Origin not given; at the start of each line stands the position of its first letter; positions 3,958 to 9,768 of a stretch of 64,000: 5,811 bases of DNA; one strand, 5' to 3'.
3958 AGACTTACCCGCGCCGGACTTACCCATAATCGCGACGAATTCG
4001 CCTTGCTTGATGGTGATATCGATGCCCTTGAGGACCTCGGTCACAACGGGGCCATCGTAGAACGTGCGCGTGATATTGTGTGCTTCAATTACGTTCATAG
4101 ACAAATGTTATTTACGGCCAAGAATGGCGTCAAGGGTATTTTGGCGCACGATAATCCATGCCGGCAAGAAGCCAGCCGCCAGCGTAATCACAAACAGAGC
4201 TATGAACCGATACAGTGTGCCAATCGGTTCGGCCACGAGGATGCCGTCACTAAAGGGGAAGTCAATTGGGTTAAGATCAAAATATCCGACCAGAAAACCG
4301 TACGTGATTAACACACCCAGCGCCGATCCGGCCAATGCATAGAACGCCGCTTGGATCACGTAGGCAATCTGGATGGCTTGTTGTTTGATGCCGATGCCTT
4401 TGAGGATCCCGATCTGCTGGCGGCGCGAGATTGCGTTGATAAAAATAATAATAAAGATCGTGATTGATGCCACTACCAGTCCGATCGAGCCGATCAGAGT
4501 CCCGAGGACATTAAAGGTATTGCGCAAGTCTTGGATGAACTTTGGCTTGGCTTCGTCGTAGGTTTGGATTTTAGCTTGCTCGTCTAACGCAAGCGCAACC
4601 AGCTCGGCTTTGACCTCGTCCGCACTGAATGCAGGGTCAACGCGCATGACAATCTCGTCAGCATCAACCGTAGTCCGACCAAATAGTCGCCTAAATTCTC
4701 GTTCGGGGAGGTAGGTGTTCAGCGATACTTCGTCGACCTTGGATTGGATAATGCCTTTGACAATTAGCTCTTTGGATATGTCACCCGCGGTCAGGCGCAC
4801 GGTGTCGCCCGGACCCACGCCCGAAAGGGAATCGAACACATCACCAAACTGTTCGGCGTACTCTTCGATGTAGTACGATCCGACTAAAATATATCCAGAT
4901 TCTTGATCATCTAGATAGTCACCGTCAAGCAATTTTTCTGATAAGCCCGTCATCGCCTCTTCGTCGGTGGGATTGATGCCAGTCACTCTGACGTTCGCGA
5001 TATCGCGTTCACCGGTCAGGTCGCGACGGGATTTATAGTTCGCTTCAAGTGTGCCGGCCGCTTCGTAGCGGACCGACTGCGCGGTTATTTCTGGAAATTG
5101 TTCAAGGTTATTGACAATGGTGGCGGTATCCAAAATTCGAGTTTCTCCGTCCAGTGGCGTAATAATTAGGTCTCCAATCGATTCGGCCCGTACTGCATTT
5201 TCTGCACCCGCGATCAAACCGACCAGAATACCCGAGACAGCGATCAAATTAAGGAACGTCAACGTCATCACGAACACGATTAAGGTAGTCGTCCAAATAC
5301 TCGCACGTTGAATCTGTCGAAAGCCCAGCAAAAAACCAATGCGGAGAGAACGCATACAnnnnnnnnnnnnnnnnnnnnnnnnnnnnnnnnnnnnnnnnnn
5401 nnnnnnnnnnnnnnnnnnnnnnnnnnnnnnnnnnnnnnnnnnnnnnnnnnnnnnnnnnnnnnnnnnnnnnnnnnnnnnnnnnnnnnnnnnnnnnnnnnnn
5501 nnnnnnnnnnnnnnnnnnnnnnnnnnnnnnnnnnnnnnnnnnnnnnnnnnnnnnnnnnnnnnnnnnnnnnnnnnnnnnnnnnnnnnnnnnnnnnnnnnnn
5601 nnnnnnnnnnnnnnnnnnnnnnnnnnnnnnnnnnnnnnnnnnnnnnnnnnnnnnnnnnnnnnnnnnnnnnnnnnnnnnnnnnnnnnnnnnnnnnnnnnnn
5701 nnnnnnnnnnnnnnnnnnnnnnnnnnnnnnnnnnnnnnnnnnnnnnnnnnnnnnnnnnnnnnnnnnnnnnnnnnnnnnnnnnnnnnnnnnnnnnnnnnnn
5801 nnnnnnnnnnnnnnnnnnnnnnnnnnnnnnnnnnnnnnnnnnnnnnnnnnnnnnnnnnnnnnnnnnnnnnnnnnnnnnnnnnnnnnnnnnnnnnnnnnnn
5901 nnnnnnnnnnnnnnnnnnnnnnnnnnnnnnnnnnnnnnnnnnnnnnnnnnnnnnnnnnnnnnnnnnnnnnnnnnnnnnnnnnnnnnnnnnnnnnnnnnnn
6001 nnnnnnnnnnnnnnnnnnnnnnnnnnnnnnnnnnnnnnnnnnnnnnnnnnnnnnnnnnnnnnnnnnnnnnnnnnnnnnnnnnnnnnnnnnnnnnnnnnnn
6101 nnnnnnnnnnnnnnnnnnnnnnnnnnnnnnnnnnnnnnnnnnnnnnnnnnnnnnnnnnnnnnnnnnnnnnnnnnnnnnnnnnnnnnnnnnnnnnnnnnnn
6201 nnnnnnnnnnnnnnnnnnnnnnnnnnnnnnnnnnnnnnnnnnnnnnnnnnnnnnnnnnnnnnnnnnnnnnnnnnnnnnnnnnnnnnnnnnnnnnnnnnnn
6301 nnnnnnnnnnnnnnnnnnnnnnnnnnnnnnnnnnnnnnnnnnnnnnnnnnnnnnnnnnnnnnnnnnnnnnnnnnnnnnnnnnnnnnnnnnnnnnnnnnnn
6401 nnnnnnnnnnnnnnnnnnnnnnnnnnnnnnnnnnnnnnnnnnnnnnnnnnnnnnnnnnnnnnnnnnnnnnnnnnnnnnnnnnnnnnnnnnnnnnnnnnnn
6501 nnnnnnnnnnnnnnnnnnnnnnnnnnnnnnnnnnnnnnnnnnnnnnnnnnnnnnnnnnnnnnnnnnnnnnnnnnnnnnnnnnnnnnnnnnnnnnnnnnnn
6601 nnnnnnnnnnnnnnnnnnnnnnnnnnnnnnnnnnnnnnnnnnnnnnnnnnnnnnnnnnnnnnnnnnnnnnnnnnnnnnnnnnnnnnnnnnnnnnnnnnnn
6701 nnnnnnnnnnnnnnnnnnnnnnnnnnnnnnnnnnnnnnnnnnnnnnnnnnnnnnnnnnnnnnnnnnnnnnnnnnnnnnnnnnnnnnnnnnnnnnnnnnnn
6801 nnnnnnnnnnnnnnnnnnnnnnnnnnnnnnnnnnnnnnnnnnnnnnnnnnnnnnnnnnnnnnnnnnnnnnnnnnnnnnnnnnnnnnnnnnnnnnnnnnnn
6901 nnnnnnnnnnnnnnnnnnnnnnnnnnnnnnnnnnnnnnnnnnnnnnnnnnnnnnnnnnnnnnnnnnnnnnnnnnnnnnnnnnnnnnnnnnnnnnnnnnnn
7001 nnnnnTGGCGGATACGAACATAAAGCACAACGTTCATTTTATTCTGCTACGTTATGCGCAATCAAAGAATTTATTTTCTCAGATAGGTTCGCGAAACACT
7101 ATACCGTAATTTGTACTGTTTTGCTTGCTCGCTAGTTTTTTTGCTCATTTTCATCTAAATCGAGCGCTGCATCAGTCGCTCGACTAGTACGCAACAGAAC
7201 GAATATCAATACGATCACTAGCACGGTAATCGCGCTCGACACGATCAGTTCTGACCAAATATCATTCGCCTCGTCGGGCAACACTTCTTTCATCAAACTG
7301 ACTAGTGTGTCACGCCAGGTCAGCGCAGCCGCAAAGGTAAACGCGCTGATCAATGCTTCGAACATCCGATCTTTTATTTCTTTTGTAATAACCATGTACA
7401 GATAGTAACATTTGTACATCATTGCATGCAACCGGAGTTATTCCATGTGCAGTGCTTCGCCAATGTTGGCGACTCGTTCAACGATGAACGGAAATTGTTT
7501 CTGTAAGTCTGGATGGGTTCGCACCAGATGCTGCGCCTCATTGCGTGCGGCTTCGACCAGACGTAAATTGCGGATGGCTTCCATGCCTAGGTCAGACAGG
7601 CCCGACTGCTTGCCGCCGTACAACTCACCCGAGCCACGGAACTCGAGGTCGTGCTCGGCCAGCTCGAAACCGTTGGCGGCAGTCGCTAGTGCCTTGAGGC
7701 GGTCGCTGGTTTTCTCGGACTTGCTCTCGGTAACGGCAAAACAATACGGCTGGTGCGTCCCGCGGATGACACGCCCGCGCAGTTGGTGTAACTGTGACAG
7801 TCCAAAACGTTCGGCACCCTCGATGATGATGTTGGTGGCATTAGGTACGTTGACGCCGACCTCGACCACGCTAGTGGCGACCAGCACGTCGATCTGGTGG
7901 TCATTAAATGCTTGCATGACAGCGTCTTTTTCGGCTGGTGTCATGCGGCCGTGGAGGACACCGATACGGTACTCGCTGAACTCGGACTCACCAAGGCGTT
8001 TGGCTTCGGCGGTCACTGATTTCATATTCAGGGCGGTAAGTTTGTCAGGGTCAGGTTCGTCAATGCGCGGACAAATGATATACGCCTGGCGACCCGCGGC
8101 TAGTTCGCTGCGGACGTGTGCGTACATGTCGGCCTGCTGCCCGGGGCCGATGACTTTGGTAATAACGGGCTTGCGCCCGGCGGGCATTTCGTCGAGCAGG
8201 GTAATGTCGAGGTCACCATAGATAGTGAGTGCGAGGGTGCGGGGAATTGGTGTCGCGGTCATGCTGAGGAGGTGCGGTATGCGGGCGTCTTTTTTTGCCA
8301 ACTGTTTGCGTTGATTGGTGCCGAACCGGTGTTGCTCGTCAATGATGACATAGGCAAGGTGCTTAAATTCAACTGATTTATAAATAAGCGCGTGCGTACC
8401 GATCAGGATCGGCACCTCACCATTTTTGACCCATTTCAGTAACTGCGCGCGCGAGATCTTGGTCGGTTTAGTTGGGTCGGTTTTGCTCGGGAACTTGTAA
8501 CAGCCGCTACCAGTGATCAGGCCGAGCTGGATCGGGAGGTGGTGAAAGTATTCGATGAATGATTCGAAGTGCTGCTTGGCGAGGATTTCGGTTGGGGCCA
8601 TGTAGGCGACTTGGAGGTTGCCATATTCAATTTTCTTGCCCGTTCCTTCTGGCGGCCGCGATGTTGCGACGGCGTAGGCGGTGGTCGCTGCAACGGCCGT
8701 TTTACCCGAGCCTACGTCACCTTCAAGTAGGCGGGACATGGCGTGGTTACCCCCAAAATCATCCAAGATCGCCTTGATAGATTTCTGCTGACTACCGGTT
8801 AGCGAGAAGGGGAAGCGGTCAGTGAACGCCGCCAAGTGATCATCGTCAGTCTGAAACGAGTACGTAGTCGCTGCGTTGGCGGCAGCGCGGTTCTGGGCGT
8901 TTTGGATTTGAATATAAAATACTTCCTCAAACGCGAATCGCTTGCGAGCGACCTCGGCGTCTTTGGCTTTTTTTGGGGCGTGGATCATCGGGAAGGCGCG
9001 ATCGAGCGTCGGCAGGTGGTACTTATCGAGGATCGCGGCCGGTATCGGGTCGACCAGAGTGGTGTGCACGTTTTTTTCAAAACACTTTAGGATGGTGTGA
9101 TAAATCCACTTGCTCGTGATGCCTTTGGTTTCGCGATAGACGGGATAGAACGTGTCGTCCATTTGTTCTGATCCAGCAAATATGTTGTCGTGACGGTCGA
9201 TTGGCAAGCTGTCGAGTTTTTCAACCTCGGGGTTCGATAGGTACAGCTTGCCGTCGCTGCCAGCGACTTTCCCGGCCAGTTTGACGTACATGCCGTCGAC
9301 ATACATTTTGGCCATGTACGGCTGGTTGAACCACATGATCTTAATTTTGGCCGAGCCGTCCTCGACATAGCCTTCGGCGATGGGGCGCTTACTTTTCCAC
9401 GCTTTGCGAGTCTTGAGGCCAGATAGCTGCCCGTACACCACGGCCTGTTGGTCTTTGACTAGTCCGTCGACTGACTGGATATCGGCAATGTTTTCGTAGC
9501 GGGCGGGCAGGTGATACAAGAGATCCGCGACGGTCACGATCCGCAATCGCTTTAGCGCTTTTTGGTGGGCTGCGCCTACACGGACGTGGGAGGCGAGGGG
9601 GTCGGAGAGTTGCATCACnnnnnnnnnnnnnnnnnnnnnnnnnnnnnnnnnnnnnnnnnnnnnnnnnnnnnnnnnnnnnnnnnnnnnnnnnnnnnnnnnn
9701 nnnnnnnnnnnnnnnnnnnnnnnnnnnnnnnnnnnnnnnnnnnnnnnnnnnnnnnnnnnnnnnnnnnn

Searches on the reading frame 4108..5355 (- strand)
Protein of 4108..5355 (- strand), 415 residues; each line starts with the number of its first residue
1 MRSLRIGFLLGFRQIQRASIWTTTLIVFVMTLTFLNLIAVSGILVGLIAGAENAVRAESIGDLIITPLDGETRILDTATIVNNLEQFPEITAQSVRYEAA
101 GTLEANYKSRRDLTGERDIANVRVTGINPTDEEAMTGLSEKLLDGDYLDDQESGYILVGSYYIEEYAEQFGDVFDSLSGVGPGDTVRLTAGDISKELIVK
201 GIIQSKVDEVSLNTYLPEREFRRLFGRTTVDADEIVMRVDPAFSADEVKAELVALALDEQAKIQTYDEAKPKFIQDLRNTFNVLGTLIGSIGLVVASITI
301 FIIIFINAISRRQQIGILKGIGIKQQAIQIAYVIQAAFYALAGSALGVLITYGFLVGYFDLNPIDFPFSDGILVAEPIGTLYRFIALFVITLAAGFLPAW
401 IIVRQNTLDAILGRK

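Call 30: search_protein_families(library=pfam, proteins=[window:4108-5355:-], max_evalue=0.01)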
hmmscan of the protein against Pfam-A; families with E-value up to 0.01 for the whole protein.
window:4108-5355:- (415 aa): 1 family
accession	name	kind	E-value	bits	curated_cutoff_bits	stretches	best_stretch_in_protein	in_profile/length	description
PF02687.27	FtsX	-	2.6e-12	47.3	25.5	1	288-406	3-119/120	FtsX-like permease C-terminal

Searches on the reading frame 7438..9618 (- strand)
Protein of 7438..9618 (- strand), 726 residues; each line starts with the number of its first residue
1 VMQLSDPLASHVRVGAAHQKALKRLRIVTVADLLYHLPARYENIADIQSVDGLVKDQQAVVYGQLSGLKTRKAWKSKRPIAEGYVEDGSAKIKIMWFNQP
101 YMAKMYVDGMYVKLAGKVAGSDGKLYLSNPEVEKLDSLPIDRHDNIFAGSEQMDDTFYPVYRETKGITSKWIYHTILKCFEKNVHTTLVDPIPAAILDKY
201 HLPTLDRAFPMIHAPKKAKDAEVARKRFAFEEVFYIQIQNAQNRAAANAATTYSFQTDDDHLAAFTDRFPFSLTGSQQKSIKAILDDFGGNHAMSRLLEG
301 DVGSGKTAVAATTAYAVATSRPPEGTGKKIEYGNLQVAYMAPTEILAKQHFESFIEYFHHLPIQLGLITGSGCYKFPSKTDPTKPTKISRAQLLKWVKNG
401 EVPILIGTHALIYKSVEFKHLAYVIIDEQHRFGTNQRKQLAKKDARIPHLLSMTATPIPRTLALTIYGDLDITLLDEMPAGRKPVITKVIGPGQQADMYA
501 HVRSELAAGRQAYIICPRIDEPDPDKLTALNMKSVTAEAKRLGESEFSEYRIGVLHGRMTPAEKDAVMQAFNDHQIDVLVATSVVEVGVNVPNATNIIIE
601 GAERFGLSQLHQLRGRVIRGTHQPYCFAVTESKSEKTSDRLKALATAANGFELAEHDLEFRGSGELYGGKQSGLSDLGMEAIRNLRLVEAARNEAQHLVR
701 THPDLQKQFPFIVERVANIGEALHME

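Call 6: search_protein_families(library=ncbifam, proteins=[window:7438-9618:-], max_evalue=10)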
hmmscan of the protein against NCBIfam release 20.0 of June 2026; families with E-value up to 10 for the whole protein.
window:7438-9618:- (726 aa): 47 families (the best 25 are shown)
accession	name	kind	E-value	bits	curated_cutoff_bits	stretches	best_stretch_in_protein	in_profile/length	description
NF008168.0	PRK10917.2-2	equivalog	3.3e-217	723.5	718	1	4-708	109-772/795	ATP-dependent DNA helicase RecG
NF008165.0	PRK10917.1-3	equivalog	1.4e-208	694.7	711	1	2-708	4-669/692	ATP-dependent DNA helicase RecG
TIGR00643.1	recG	equivalog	6.7e-188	626.3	659.4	1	26-694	2-628/629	ATP-dependent DNA helicase RecG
NF008170.0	PRK10917.2-4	equivalog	3e-178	594.4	975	1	2-708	127-805/826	ATP-dependent DNA helicase RecG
NF008167.0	PRK10917.2-1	equivalog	1e-161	539.7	995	1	1-708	1-722/744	ATP-dependent DNA helicase RecG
NF008163.0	PRK10917.1-1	equivalog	4.7e-154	514.3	796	1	6-714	9-680/692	ATP-dependent DNA helicase RecG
NF008164.0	PRK10917.1-2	equivalog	1.5e-144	482.9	785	1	26-707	40-679/704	ATP-dependent DNA helicase RecG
NF008166.0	PRK10917.1-4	equivalog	1.6e-144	482.7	864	1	16-708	21-690/705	ATP-dependent DNA helicase RecG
TIGR00580.2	mfd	equivalog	6.4e-103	345.8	800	1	244-677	405-803/907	transcription-repair coupling factor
NF008169.0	PRK10917.2-3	equivalog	1.4e-85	288.1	555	1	17-693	6-601/610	ATP-dependent DNA helicase RecG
NF007966.0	PRK10689.1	equivalog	1.2e-75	255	1329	1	241-675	569-967/1148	transcription-repair coupling factor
TIGR02621.3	cas3_GSU0051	exception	2.3e-10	39.9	400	1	438-705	195-439/854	type I-G CRISPR-associated helicase/endonuclease Cas3g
NF010337.0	PRK13766.1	equivalog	6.5e-07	27.8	610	2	559-598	408-447/781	Hef nuclease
NF004070.0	PRK05580.2-2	equivalog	7.4e-07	27.7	921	3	387-437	282-330/729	primosomal protein N'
TIGR04121.1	DEXH_lig_assoc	equivalog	1.6e-06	26.1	850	2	549-617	276-343/804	ligase-associated DNA damage response DEXH box helicase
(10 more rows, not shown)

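Call 16: find_related_loci(query=window:7438-9618:-, collection=genome_contigs, flank=10000)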
Query window:7438-9618:- (726 aa) in genome_contigs; peptide patterns used: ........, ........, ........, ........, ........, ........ (x = any residue, [..] = any of these).
137 stretches matched a pattern; 77 encode a relative of the query (tblastn E <= 1e-3); 76 distinct loci.
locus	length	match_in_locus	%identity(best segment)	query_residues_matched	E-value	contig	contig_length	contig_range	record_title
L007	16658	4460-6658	78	2-726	0e+0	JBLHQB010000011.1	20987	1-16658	MAG: Patiriisocius sp. isolate 3300055526_18 Ga0535637_0002314, whole genome shotgun sequence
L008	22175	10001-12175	81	2-726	0e+0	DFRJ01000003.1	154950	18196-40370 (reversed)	MAG TPA_asm: Patescibacteria group bacterium UBA3466 UBA3466_contig_8569, whole genome shotgun sequence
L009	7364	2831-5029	78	2-726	0e+0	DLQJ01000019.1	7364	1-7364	MAG TPA_asm: Patescibacteria group bacterium UBA7435 UBA7435_contig_90025, whole genome shotgun sequence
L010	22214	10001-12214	81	2-726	0e+0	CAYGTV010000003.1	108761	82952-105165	MAG TPA_asm: uncultured Candidatus Saccharibacteria bacterium isolate ERP117304_co2_145 genome assembly, contig: NODE_19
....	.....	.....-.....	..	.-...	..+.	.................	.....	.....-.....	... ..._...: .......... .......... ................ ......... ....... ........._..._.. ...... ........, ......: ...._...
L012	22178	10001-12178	80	1-726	0e+0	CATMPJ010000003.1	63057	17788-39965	MAG: uncultured bacterium isolate SRR3962773_bin.21_MetaWRAP_v1.3_MAG genome assembly, contig: ERZ505245.118, whole geno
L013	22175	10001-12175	79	2-726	0e+0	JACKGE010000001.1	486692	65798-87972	MAG: Candidatus Nomurabacteria bacterium isolate HK-STAS-PATE-26 HK-STAS-PATE-26_1, whole genome shotgun sequence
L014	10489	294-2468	78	2-726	0e+0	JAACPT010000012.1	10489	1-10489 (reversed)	MAG: Candidatus Parcubacteria bacterium isolate CG_2015-02_43_9 CG_2015-02_curated_scaffold_6302, whole genome shotgun s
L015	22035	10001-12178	77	1-726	0e+0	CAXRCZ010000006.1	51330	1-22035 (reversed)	MAG: Candidatus Paceibacteria bacterium isolate CJ05B_2.98 genome assembly, contig: k141_383003, whole genome shotgun se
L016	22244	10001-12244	77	1-726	0e+0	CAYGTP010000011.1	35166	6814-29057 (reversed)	MAG TPA_asm: uncultured Candidatus Saccharibacteria bacterium isolate ERP117304_co2_175 genome assembly, contig: NODE_10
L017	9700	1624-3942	75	2-726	0e+0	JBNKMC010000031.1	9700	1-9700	MAG: Minisyncoccia bacterium isolate H1.bin.27.strict NODE_31_length_9700_cov_6.308012, whole genome shotgun sequence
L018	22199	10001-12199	78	1-726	0e+0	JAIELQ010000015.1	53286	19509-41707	MAG: Patescibacteria group bacterium isolate co.spades.CONCOCT.1kb_083 c_000000000067, whole genome shotgun sequence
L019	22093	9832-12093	76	2-726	0e+0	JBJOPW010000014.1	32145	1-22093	MAG: Candidatus Parcubacteria bacterium isolate whiteclaycreek2_2019_sw_WHONDRS-S19S_0038_A_bin.8 scaffold_0000218, whol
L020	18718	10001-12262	76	2-726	0e+0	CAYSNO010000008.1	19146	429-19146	MAG TPA_asm: uncultured Candidatus Saccharibacteria bacterium isolate SRP342105_co1_172 genome assembly, contig: NODE_38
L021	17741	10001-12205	77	2-726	0e+0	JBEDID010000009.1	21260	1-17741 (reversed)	MAG: Candidatus Parcubacteria bacterium isolate NASQAN2015_010_A_bin.14 scaffold_000080, whole genome shotgun sequence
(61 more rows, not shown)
